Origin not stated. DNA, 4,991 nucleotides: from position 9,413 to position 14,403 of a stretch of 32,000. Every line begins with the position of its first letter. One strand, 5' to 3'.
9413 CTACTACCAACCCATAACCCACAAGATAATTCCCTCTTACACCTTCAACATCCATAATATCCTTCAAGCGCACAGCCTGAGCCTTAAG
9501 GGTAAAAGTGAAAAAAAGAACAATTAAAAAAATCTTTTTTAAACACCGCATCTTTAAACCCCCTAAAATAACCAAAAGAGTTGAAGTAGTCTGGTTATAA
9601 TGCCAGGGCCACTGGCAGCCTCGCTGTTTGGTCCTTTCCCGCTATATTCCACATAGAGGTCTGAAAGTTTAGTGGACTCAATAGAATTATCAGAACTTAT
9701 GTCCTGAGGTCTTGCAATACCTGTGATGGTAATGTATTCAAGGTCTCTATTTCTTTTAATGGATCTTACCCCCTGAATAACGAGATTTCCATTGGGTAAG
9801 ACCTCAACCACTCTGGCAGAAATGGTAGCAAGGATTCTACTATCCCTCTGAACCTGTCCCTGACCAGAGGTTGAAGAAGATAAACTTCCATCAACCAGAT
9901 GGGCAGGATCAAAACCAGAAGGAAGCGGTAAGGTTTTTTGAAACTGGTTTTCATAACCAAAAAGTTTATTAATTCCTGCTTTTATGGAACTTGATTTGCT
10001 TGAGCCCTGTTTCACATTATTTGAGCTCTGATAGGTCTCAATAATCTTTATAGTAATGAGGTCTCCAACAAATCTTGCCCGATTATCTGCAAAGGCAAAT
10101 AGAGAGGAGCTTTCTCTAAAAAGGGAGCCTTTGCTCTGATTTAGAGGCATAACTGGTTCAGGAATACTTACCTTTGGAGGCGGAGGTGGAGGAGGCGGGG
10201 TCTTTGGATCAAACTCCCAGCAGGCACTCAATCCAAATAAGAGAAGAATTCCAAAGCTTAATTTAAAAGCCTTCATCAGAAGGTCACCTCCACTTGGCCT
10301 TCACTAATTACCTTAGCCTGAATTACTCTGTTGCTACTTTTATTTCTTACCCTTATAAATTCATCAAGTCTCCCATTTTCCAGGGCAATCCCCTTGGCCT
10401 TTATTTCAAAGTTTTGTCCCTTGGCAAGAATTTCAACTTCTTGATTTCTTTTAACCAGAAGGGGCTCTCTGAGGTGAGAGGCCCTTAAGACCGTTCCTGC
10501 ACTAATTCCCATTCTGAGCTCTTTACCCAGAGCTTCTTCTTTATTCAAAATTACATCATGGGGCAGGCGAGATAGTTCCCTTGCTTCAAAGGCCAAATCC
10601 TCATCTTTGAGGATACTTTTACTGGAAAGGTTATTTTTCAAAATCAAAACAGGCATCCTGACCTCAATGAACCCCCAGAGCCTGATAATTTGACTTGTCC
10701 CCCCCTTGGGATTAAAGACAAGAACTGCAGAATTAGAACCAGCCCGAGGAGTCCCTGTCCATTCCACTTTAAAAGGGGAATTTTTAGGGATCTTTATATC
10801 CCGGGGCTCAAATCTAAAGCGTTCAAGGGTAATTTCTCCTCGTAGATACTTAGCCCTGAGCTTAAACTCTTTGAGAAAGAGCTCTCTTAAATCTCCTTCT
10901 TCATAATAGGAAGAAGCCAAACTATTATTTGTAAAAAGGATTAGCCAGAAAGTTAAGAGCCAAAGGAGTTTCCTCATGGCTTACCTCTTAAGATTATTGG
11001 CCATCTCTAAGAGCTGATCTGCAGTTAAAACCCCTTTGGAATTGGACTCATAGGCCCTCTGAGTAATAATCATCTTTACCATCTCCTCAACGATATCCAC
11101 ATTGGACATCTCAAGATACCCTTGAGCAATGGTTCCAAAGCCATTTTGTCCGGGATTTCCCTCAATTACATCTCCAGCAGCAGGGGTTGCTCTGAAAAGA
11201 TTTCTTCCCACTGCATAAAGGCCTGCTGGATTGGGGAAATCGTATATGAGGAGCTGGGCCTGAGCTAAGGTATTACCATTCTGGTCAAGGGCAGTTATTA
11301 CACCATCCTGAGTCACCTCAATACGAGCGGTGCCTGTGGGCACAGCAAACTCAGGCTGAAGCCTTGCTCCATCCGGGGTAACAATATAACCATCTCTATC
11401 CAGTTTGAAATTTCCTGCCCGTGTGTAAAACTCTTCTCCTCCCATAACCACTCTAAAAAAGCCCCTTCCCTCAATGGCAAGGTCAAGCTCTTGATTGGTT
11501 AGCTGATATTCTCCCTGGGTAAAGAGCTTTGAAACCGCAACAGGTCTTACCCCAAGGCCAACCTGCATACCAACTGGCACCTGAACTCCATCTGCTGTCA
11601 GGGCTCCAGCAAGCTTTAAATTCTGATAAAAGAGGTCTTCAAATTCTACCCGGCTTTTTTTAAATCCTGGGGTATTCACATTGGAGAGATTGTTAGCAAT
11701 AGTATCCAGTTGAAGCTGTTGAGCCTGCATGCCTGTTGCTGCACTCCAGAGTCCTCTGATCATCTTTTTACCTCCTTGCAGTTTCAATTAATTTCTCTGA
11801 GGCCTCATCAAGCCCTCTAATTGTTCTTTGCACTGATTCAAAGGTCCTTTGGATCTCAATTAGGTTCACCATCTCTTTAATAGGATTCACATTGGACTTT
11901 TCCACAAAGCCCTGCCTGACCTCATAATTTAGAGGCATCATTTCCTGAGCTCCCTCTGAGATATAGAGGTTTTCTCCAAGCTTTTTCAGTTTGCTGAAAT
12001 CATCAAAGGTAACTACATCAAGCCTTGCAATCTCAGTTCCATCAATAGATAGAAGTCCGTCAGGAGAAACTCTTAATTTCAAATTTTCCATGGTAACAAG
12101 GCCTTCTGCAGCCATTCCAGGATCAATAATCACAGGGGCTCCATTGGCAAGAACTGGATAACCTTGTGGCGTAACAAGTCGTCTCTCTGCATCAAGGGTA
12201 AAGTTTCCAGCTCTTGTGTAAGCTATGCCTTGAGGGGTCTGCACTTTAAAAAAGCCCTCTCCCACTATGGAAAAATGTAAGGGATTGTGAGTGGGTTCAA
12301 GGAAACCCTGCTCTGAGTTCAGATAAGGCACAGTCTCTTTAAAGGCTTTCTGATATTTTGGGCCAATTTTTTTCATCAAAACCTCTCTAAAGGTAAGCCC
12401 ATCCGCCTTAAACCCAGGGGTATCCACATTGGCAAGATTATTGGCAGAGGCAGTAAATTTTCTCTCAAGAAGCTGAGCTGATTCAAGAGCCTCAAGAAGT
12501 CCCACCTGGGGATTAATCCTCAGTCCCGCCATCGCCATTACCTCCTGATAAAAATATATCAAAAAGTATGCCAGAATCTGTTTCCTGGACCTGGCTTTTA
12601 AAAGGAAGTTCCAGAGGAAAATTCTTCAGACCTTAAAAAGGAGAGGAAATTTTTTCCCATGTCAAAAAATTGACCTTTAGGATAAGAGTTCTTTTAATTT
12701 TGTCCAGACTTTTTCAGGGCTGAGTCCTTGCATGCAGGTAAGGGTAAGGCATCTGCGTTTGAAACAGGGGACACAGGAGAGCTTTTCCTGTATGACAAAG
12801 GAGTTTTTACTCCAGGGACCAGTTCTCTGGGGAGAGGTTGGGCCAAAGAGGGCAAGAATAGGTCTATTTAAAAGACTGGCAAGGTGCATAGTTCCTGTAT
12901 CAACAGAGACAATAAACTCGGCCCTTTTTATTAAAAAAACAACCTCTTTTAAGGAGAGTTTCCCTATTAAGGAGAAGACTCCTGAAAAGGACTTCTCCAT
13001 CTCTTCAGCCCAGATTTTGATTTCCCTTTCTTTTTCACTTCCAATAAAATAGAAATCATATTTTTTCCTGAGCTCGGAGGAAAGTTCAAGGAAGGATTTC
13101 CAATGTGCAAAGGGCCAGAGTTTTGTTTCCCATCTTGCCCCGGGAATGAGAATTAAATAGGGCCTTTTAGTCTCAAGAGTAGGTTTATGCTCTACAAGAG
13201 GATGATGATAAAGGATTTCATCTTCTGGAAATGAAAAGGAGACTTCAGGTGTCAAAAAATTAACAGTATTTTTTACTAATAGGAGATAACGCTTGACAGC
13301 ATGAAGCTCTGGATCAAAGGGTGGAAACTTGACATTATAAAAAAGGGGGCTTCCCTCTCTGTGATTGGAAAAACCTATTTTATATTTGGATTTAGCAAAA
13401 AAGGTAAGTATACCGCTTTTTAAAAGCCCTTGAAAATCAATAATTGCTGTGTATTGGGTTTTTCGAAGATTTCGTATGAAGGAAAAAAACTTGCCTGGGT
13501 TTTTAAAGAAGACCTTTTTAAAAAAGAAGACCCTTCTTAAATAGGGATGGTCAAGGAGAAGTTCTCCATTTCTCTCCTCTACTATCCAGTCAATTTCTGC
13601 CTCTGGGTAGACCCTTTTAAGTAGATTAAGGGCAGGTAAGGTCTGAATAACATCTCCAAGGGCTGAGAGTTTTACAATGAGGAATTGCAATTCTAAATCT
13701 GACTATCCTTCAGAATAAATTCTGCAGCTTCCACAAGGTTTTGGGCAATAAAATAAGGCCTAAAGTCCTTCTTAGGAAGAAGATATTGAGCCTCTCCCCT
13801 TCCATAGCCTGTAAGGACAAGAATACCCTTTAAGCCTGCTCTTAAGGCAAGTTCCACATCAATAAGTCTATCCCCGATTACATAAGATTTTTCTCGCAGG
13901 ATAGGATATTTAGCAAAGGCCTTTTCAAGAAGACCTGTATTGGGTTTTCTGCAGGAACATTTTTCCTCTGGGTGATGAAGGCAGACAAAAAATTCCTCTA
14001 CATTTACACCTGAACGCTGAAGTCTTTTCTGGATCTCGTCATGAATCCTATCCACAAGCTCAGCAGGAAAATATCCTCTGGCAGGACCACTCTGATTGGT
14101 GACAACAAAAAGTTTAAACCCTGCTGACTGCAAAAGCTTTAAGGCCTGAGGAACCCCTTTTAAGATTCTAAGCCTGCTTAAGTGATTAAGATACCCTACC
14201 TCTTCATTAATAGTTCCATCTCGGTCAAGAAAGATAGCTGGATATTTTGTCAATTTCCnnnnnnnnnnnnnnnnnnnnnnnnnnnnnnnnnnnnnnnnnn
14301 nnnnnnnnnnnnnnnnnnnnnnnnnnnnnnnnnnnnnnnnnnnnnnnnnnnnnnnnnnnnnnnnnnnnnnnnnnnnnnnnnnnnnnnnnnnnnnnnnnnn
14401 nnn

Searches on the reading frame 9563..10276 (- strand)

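Call 63: search_protein_families(library=pfam, proteins=[window:9563-10276:-], max_evalue=0.00001)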
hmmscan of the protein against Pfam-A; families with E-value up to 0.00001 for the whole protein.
window:9563-10276:- (237 aa): 1 family
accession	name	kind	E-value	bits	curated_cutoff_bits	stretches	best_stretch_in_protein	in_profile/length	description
PF02107.21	FlgH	-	6.7e-48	163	27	1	47-235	2-171/172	Flagellar L-ring protein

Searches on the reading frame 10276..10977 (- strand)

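Call 63: search_protein_families(library=pfam, proteins=[window:10276-10977:-], max_evalue=0.00001)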
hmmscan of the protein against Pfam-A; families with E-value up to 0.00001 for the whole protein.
window:10276-10977:- (233 aa): 2 families
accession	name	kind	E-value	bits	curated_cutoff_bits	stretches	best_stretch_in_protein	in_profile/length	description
PF13144.11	ChapFlgA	-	1.8e-35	122.1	23.8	1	108-231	1-122/122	Chaperone for flagella basal body P-ring formation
PF08666.17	SAF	-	2.7e-07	31.5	21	1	109-170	2-63/63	SAF domain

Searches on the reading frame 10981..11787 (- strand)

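Call 63: search_protein_families(library=pfam, proteins=[window:10981-11787:-], max_evalue=0.00001)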
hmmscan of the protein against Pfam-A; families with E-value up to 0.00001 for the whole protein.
window:10981-11787:- (268 aa): 3 families
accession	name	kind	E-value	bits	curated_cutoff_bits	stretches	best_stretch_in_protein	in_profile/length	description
PF22692.1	LlgE_F_G_D1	-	8e-21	74.4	27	1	104-166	1-64/64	Flagellar hook protein FlgE/F/G D1 domain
PF06429.18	Flg_bbr_C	-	2.2e-19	69.1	23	1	221-266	1-46/46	Flagellar basal body rod FlgEFG protein C-terminal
PF00460.25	Flg_bb_rod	-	7.9e-12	45.3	20.7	1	15-43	3-31/31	Flagella basal body rod protein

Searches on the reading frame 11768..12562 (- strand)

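Call 64: search_protein_families(library=pfam, proteins=[window:11768-12562:-], max_evalue=0.00001)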
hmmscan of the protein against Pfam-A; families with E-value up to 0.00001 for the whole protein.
window:11768-12562:- (264 aa): 2 families
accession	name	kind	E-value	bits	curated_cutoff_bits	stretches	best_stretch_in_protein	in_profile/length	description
PF22692.1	LlgE_F_G_D1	-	4e-15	56.1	27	1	99-169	2-60/64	Flagellar hook protein FlgE/F/G D1 domain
PF06429.18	Flg_bbr_C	-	4.1e-15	55.5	23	1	216-259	1-44/46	Flagellar basal body rod FlgEFG protein C-terminal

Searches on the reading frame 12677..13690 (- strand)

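Call 64: search_protein_families(library=pfam, proteins=[window:12677-13690:-], max_evalue=0.00001)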
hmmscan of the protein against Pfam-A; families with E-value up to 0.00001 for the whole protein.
window:12677-13690:- (337 aa): 1 family
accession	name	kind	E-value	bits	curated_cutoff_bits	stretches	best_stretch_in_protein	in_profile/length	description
PF01075.23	Glyco_transf_9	-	2.5e-53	181.4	22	1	69-315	2-242/247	Glycosyltransferase family 9 (heptosyltransferase)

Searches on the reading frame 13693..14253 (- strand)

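Call 64: search_protein_families(library=pfam, proteins=[window:13693-14253:-], max_evalue=0.00001)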
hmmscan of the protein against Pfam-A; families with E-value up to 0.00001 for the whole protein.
window:13693-14253:- (186 aa): 3 families
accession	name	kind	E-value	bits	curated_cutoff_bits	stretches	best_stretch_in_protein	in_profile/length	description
PF13242.12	Hydrolase_like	-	1.5e-15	57.3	22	1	101-176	2-75/75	HAD-hyrolase-like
PF13419.12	HAD_2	-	4.7e-09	37.1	23.8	0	96-146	128-178/178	Haloacid dehalogenase-like hydrolase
PF00702.32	Hydrolase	-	2.5e-07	31.7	26.4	1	19-140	88-191/191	haloacid dehalogenase-like hydrolase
